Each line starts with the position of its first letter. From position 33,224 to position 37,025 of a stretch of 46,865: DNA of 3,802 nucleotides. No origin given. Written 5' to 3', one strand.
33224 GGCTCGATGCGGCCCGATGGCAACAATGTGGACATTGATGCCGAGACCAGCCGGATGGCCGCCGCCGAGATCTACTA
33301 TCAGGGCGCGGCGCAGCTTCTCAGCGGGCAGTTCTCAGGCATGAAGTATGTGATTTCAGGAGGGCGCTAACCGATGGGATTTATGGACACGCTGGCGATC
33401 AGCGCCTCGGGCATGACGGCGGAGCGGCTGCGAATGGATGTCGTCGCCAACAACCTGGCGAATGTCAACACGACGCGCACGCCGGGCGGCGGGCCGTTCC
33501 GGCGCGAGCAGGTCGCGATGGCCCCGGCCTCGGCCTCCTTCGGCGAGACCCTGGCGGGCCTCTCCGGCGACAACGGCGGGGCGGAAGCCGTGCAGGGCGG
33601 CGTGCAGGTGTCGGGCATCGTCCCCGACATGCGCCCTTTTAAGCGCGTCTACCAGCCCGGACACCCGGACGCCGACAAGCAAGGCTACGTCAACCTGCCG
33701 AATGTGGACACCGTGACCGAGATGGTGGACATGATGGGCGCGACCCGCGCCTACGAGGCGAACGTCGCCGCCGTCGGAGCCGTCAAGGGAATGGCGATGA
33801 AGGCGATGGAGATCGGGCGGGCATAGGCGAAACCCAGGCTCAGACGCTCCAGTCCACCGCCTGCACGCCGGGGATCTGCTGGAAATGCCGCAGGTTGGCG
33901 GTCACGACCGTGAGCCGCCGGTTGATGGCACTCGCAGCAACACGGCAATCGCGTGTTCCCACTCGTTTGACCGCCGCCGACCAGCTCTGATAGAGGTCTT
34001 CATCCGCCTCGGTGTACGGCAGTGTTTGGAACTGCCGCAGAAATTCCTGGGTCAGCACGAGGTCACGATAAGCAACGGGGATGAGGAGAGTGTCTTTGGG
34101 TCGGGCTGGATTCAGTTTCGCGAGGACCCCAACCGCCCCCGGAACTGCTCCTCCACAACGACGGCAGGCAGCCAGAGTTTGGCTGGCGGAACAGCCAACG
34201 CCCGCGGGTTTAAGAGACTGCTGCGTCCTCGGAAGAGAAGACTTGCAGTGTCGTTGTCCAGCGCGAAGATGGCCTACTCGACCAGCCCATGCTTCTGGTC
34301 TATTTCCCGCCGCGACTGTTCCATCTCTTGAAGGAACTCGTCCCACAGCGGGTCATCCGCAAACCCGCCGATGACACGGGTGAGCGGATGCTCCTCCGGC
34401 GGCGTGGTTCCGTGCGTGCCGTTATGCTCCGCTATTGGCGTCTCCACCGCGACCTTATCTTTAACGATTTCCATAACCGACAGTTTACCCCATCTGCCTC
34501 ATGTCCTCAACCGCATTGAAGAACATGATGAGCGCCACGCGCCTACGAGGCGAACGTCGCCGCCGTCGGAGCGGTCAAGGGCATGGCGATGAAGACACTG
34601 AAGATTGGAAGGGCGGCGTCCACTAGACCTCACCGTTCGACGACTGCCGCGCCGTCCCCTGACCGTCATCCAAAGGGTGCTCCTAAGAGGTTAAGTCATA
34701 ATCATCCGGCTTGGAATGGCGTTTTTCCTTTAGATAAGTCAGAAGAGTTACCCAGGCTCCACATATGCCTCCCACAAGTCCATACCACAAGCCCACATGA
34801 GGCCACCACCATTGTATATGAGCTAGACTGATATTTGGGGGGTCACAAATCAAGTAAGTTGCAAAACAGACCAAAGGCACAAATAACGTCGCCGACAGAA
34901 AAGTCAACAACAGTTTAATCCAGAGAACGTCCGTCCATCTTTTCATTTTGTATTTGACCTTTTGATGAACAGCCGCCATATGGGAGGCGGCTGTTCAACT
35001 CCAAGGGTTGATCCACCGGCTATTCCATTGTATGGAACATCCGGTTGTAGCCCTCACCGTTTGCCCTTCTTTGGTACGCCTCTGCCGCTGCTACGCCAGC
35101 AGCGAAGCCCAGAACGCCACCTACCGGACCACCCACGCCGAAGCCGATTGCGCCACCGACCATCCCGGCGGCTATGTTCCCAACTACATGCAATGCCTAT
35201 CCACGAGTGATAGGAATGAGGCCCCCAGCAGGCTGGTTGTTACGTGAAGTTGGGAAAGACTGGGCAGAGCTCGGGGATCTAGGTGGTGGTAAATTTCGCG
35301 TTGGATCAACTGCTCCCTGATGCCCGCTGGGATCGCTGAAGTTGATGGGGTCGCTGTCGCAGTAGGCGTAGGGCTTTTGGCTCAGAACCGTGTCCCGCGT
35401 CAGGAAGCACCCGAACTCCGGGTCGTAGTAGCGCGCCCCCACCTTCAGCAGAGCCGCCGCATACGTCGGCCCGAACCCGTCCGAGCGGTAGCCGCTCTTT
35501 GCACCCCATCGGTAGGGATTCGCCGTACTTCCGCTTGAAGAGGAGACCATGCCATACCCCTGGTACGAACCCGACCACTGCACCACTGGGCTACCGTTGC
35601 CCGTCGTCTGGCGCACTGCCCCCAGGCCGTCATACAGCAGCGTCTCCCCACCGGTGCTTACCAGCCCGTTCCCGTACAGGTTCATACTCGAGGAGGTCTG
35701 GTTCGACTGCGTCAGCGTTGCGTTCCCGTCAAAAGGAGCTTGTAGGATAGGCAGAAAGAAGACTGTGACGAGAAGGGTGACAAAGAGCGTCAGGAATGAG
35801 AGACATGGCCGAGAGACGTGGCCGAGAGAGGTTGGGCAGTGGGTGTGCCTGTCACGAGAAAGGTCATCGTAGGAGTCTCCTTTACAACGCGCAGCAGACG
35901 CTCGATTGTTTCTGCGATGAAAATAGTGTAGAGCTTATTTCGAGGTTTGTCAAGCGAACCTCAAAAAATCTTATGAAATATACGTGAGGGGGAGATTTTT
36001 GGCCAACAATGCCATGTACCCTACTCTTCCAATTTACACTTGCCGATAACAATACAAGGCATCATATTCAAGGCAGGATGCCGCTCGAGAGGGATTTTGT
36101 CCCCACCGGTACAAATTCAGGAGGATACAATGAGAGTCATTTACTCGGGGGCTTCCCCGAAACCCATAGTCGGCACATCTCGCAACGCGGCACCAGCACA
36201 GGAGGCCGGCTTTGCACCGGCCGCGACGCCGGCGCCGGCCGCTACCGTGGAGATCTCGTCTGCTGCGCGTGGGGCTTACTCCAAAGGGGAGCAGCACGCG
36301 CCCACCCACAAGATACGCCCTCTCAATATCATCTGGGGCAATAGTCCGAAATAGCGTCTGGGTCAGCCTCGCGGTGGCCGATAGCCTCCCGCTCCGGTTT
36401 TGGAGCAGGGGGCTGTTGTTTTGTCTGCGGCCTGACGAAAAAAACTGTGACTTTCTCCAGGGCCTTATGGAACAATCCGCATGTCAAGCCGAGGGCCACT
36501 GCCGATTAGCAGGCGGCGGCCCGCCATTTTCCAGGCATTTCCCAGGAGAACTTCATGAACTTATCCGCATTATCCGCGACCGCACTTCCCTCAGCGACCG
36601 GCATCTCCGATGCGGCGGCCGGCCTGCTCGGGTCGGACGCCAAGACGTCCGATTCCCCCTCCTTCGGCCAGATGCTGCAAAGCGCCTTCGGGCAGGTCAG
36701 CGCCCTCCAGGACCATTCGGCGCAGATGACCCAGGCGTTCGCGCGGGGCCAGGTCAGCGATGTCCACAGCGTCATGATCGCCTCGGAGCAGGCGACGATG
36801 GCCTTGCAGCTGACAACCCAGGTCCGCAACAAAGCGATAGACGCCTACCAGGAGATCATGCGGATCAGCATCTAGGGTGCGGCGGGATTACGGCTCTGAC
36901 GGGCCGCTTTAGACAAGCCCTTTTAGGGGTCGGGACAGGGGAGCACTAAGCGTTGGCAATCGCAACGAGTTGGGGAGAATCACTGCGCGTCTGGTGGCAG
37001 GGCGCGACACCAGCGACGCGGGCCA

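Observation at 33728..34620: Duplicated flgC 3' end brackets a toxin-antitoxin cassette (recombination scar)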

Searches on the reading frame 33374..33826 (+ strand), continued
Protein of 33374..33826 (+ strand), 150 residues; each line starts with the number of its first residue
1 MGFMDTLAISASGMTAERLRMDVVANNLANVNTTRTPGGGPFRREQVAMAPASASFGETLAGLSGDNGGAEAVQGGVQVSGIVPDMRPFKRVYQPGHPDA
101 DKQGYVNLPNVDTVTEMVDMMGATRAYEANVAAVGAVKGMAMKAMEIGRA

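Call 54: search_protein_families(library=pfam, proteins=[L001:6536-6784:-, L007:2628-2879:-, L102:11344-11583:-, L097:11331-11735:-, L099:10545-11294:-, L007:3110-4201:-, L001:8729-9214:-, L017:11176-11817:-, L039:10538-11437:+, L116:12437-13345:+], max_evalue=0.01)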
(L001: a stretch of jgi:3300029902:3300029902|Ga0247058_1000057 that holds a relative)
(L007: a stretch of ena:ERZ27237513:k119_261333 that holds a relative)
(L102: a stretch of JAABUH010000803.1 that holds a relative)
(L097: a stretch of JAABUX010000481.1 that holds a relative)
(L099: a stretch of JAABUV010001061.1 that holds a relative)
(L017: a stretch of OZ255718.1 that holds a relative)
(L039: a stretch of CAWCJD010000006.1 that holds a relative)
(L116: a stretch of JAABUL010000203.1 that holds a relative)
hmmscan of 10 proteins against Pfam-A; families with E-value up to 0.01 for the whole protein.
L001:6536-6784:- (83 aa): 0 families

L007:2628-2879:- (84 aa): 0 families

L102:11344-11583:- (80 aa): 0 families

L097:11331-11735:- (135 aa): 1 family
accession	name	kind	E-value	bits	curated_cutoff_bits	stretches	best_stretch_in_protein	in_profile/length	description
PF07695.17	7TMR-DISM_7TM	-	0.0015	18.9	29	1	28-109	64-143/205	7TM diverse intracellular signalling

L099:10545-11294:- (250 aa): 1 family
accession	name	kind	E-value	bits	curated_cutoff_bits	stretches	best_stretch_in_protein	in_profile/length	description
PF14534.12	DUF4440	-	0.00014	22.7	25.2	1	116-180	1-65/107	Domain of unknown function (DUF4440)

L007:3110-4201:- (364 aa): 5 families
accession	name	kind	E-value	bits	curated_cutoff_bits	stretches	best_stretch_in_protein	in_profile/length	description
PF13650.11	Asp_protease_2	-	4e-21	76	24.3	2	63-157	1-89/90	Aspartyl protease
PF13975.11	gag-asp_proteas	-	1.9e-19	70.5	28.2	2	63-160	1-91/92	gag-polyprotein putative aspartyl protease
PF00077.25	RVP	-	4.6e-09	36.9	20.7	1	59-163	3-97/101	Retroviral aspartyl protease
PF08284.16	RVP_2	-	3.4e-05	24.1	20.3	0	69-175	29-130/136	Retroviral aspartyl protease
PF09668.16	Asp_protease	-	0.0062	17.1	26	0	242-329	24-109/109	Aspartyl protease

L001:8729-9214:- (162 aa): 1 family
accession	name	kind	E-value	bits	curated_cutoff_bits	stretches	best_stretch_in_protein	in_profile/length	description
PF13276.12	HTH_21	-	7.9e-12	45.7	28.1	1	39-81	17-60/60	HTH-like domain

L017:11176-11817:- (214 aa): 0 families

L039:10538-11437:+ (300 aa): 5 families
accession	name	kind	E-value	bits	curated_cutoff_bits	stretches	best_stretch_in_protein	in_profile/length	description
PF00561.26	Abhydrolase_1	-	7.2e-34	118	25.8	1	49-285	2-243/245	alpha/beta hydrolase fold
PF12146.15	Hydrolase_4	-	2.4e-21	76.6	27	1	50-286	7-237/239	Serine aminopeptidase, S33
PF12697.13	Abhydrolase_6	-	9.1e-21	75.9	26.3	1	50-284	1-208/217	Alpha/beta hydrolase family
PF03959.19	FSH1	-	0.00013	22.2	21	1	84-278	71-198/211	Serine hydrolase (FSH1)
PF12740.14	PETase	-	0.00041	20.3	28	0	213-289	145-220/263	PET hydrolase-like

L116:12437-13345:+ (303 aa): 8 families
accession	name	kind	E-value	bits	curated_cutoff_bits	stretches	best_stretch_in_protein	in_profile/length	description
PF01370.27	Epimerase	-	2.8e-17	63.4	20.9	1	10-224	1-234/240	NAD dependent epimerase/dehydratase family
PF13460.12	NAD_binding_10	-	6e-12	46.2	27.2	1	14-172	1-151/184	NAD(P)H-binding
PF16363.11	GDP_Man_Dehyd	-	3.2e-08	33.9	27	1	11-79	1-83/332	GDP-mannose 4,6 dehydratase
PF05368.20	NmrA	-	8.7e-07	29.3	27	1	9-78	4-76/298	NmrA-like family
PF04321.23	RmlD_sub_bind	-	5e-06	26.2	27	1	8-257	1-243/287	RmlD substrate binding domain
PF00106.31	adh_short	-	0.00074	19.5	26.6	1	10-50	3-43/195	short chain dehydrogenase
PF07993.18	NAD_binding_4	-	0.0014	18.2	20.1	0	12-44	1-36/258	Male sterility protein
PF01073.25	3Beta_HSD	-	0.0014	18.1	22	1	12-83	2-78/280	3-beta hydroxysteroid dehydrogenase/isomerase family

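Call 55: search_protein_families(library=ncbifam, proteins=[L095:10472-10900:-, L101:10551-10958:-, L101:10971-11204:-], max_evalue=0.01)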
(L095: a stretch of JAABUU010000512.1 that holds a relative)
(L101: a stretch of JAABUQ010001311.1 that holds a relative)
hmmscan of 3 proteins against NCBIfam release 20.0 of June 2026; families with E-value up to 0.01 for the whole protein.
L095:10472-10900:- (143 aa): 2 families
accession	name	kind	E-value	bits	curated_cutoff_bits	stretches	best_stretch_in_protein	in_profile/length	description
NF047863.1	VapCLeptosp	equivalog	5.3e-11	42.9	140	1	73-142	57-130/130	type II toxin-antitoxin system tRNA(fMet)-specific endonuclease VapC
NF010285.0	PRK13725.1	subfamily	6.8e-06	26.1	143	1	69-142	55-132/132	tRNA(fMet)-specific endonuclease VapC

L101:10551-10958:- (136 aa): 0 families

L101:10971-11204:- (78 aa): 0 families

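Call 60: search_protein_families(library=pfam, proteins=[L015:12493-13446:-, L098:2825-3688:-, L098:1466-2035:-, L100:11961-12968:-, L099:12871-13692:-, L094:3228-4094:+, L116:13358-14287:+, L116:11709-12395:-, L015:11453-12055:+, L115:4921-5781:+], max_evalue=0.01)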
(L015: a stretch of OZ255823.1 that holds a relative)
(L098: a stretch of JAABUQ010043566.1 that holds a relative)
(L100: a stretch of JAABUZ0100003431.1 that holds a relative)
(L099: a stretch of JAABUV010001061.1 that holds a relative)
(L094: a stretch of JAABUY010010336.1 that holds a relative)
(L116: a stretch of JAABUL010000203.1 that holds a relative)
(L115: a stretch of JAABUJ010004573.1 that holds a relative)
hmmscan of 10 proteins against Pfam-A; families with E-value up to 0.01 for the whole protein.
L015:12493-13446:- (318 aa): 1 family
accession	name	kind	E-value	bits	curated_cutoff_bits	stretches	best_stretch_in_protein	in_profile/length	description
PF13428.12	TPR_14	-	0.00083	20.3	23.5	0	108-141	10-43/44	Tetratricopeptide repeat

L098:2825-3688:- (288 aa): 0 families

L098:1466-2035:- (190 aa): 0 families

L100:11961-12968:- (336 aa): 2 families
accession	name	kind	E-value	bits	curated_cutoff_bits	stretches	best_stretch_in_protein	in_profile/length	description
PF13650.11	Asp_protease_2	-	2.9e-05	25.1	24.3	1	66-161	1-90/90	Aspartyl protease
PF13975.11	gag-asp_proteas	-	8.3e-05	23.6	28.2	0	66-162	1-90/92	gag-polyprotein putative aspartyl protease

L099:12871-13692:- (274 aa): 27 families (the best 25 are shown)
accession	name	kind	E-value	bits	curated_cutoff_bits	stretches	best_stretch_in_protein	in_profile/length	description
PF14559.12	TPR_19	-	9.9e-27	93.5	25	4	150-210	1-61/68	Tetratricopeptide repeat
PF07719.23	TPR_2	-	9.8e-25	85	27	2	142-173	3-34/34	Tetratricopeptide repeat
PF13432.12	TPR_16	-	4.4e-22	78.6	32.7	3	45-106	4-65/65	Tetratricopeptide repeat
PF13428.12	TPR_14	-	4.6e-20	70.5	23.5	2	141-181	2-42/44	Tetratricopeptide repeat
PF00515.34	TPR_1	-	9.3e-17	60.5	27.8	1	142-173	3-34/34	Tetratricopeptide repeat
PF13431.12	TPR_17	-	2.8e-16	58.8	24.4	1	162-194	1-33/34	Tetratricopeptide repeat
PF13174.12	TPR_6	-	8.6e-16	57.9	26.3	1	39-70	1-32/33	Tetratricopeptide repeat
PF13181.12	TPR_8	-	2.9e-15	55.5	25.7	0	142-173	3-34/34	Tetratricopeptide repeat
PF12895.13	ANAPC3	-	3.3e-13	50.2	27.2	2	157-233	6-81/82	Anaphase-promoting complex, cyclosome, subunit 3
PF13424.12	TPR_12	-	7.6e-11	42.5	30.1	1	141-204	4-75/77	Tetratricopeptide repeat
PF13371.12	TPR_9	-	2e-10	41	35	0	148-210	3-65/73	Tetratricopeptide repeat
PF13414.12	TPR_11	-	7.2e-10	38.8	26.8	2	151-185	5-39/42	TPR repeat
PF23914.1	TPR_CcmH_CycH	-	1.3e-09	38.6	42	1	16-105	62-154/158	Cytochrome c-type biogenesis protein H TPR domain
PF25062.1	ARM_TT21_N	-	2.3e-08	34.5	40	1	124-253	80-213/222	Tetratricopeptide repeat protein 21 N-terminal ARM repeat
PF24575.1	TPR_Slam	-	1.6e-07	32.1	35.2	1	145-196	52-103/104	Surface lipoprotein assembly modifier, N-terminal TPR repeats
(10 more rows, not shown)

L094:3228-4094:+ (289 aa): 0 families

L116:13358-14287:+ (310 aa): 1 family
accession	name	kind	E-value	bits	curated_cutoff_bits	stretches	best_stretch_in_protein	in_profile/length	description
PF00248.27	Aldo_ket_red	-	1.6e-49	169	24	1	38-304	1-289/291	Aldo/keto reductase family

L116:11709-12395:- (229 aa): 2 families
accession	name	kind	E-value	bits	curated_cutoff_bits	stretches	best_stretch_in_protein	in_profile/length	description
PF00440.29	TetR_N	-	7.7e-14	51.7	24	1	27-73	1-47/47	Bacterial regulatory proteins, tetR family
PF14246.11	TetR_C_7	-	1e-07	32.3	22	1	97-190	1-97/119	AefR-like transcriptional repressor, C-terminal domain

L015:11453-12055:+ (201 aa): 0 families

L115:4921-5781:+ (287 aa): 0 families

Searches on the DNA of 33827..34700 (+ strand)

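Call 43: search_dna_similar(query=window:33827-34700:+, collection=plasmids, mode=distant, max_rows=10)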
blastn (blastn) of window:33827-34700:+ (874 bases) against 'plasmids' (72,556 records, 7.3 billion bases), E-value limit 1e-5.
No match.

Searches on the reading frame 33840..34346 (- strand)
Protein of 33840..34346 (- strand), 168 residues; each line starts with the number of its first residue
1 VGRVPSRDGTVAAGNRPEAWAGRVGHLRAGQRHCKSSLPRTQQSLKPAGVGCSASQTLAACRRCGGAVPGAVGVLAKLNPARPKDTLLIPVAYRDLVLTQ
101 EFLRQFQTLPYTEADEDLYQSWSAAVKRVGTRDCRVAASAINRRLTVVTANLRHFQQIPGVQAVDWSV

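Call 7: search_protein_families(library=pfam, proteins=[window:33840-34346:-], max_evalue=0.1)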
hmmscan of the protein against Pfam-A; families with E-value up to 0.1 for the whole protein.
window:33840-34346:- (168 aa): 1 family
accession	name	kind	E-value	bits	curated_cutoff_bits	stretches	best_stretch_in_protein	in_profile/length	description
PF01850.27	PIN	-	4.8e-05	24.4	23.6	1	94-158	55-117/120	PIN domain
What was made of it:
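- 33840..34270 (-): PIN-domain (VapC-like) toxin pseudogene. The start codon is ATG->ATC at 34270-34268 and there is a 1-nt deletion near 34127/34128. Its stop lies 13 nt from the flgC stop. Pfam PIN on the C-terminal part (call 7).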

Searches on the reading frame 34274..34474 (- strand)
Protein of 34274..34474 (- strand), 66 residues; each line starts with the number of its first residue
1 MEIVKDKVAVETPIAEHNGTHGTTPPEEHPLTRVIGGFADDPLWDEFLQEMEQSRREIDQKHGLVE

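Call 7: search_protein_families(library=pfam, proteins=[window:34274-34474:-], max_evalue=0.1)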
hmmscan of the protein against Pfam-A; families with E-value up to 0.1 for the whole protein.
window:34274-34474:- (66 aa): 0 families

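Call 55: search_protein_families(library=ncbifam, proteins=[window:34277-34474:-], max_evalue=0.01)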
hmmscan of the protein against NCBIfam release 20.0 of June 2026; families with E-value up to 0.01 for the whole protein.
window:34277-34474:- (66 aa): 0 families
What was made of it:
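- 34274..34474 (-): Putative antitoxin (66 aa), intact. Its stop is 3 nt from the ancestral PIN start. It has no Pfam or NCBIfam family (calls 7, 55).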

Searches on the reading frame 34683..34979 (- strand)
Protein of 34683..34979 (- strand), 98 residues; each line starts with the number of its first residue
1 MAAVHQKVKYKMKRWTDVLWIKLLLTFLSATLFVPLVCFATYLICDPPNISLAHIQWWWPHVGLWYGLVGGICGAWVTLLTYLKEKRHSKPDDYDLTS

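Call 7: search_protein_families(library=pfam, proteins=[window:34683-34979:-], max_evalue=0.1)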
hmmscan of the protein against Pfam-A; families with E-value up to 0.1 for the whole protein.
window:34683-34979:- (98 aa): 0 families

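Call 55: search_protein_families(library=ncbifam, proteins=[window:34686-34979:-], max_evalue=0.01)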
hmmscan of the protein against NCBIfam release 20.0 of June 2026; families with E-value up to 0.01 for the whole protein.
window:34686-34979:- (98 aa): 0 families
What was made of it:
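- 34683..34979 (-): mem98, a small predicted membrane protein. It is inferred to be the immunity protein of the adjacent Rhs tip. Local GC is low (46-48%). No family was found (calls 7, 55).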

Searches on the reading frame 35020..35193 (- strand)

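Call 7: search_protein_families(library=pfam, proteins=[window:35020-35193:-], max_evalue=0.1)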
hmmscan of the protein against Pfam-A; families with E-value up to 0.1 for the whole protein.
window:35020-35193:- (57 aa): 2 families
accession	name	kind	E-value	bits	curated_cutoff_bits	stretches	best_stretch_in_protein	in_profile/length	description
PF04306.18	DUF456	-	7.4e-05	23.5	29.4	1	7-49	64-107/139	Protein of unknown function (DUF456)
PF17508.7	MccV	-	0.017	16.1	27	1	3-46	26-70/104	Microcin V bacteriocin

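Call 55: search_protein_families(library=ncbifam, proteins=[window:35023-35193:-], max_evalue=0.01)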
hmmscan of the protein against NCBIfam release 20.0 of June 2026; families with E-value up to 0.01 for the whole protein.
window:35023-35193:- (57 aa): 0 families

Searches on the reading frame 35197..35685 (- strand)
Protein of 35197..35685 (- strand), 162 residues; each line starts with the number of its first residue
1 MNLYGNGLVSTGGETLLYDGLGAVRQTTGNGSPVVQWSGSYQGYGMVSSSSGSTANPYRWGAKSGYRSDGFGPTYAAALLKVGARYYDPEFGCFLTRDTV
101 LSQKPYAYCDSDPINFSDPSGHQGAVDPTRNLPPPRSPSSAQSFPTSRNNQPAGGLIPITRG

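Call 7: search_protein_families(library=pfam, proteins=[window:35197-35685:-], max_evalue=0.1)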
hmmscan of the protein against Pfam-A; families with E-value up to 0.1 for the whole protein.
window:35197-35685:- (162 aa): 0 families

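Call 55: search_protein_families(library=ncbifam, proteins=[window:35200-35685:-], max_evalue=0.01)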
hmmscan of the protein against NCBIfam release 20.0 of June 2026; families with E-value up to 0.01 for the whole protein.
window:35200-35685:- (162 aa): 1 family
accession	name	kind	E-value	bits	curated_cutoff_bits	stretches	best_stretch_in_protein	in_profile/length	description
TIGR03696.1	Rhs_assc_core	domain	9.7e-13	48.4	32.5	1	75-122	26-76/76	RHS repeat-associated core domain-containing protein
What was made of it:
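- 35020..35685 (-): Rhs remnant. It comprises an Rhs-associated core fragment (35200-35685) and a glycine-zipper C-terminal tip (35023-35193) in one frame, split by a TGA at 35197-35199. The N-terminal ~750 aa are missing. TIGR03696 Rhs_assc_core at 48 bits against a cutoff of 32.5 (call 55).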

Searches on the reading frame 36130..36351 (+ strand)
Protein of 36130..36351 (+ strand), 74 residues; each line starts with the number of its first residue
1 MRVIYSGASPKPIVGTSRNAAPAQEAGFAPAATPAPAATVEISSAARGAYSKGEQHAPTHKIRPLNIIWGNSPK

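Call 38: search_protein_families(library=pfam, proteins=[window:36130-36351:+], max_evalue=0.01)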
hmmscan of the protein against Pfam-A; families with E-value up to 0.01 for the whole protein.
window:36130-36351:+ (74 aa): 0 families

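Call 55: search_protein_families(library=ncbifam, proteins=[window:36130-36351:+], max_evalue=0.01)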
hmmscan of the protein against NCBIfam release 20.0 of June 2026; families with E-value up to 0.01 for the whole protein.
window:36130-36351:+ (74 aa): 0 families
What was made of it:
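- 36130..36354 (+): orf74, a conserved small ORF upstream of fliE in close relatives. It lies near the right edge of the variable region. No family was found (calls 38, 55).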

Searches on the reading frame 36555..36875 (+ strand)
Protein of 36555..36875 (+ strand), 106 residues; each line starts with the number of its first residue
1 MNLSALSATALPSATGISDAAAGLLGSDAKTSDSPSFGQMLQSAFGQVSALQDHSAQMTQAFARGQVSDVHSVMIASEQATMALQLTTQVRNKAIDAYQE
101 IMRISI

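Call 7: search_protein_families(library=pfam, proteins=[window:36555-36875:+], max_evalue=0.1)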
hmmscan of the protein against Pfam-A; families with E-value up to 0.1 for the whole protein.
window:36555-36875:+ (106 aa): 2 families
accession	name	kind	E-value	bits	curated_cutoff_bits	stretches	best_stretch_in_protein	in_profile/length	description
PF02049.23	FliE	-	1.7e-28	99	22.4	1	27-106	10-89/89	Flagellar hook-basal body complex protein FliE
PF04610.19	TrbL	-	0.068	13.4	25.9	1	1-62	39-98/215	TrbL/VirB6 plasmid conjugal transfer protein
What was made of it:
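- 36555..36875 (+): fliE, the right-hand conserved flank. Its conserved upstream element starts at about 36435-36468. Pfam FliE (call 7).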

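Call 9: find_encoding_contigs(protein=window:36555-36875:+, flank=6000, max_places=10)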
Protein window:36555-36875:+ (106 aa): 2 contigs read that carry it; 2 places shown.
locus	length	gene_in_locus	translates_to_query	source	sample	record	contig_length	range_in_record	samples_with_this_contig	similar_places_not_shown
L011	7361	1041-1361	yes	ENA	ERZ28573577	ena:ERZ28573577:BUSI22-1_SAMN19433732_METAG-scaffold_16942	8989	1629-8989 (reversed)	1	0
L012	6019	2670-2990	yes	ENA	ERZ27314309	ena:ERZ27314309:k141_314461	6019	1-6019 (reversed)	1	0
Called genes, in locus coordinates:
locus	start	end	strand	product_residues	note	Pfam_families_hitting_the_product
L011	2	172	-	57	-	?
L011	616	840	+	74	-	-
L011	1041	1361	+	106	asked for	PF02049:FliE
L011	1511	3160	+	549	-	PF01514:YscJ_FliF, PF08345:YscJ_FliF_C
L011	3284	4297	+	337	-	PF03448:MgtE_N (faint), PF14842:FliG_N, PF14841:FliG_M, PF14842:FliG_N (weak), PF01706:FliG_C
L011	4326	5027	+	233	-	PF02108:FliH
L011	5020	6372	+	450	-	PF02874:ATP-synt_ab_N, PF00006:ATP-synt_ab, PF18269:T3SS_ATPase_C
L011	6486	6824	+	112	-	PF02050:FliJ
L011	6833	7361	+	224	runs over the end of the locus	PF01464:SLT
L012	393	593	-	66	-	-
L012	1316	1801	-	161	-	-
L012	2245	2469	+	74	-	-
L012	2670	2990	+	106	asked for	PF02049:FliE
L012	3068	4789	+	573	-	PF01514:YscJ_FliF, PF08345:YscJ_FliF_C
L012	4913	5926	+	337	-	PF03448:MgtE_N (faint), PF14842:FliG_N, PF14841:FliG_M, PF14842:FliG_N (weak), PF01706:FliG_C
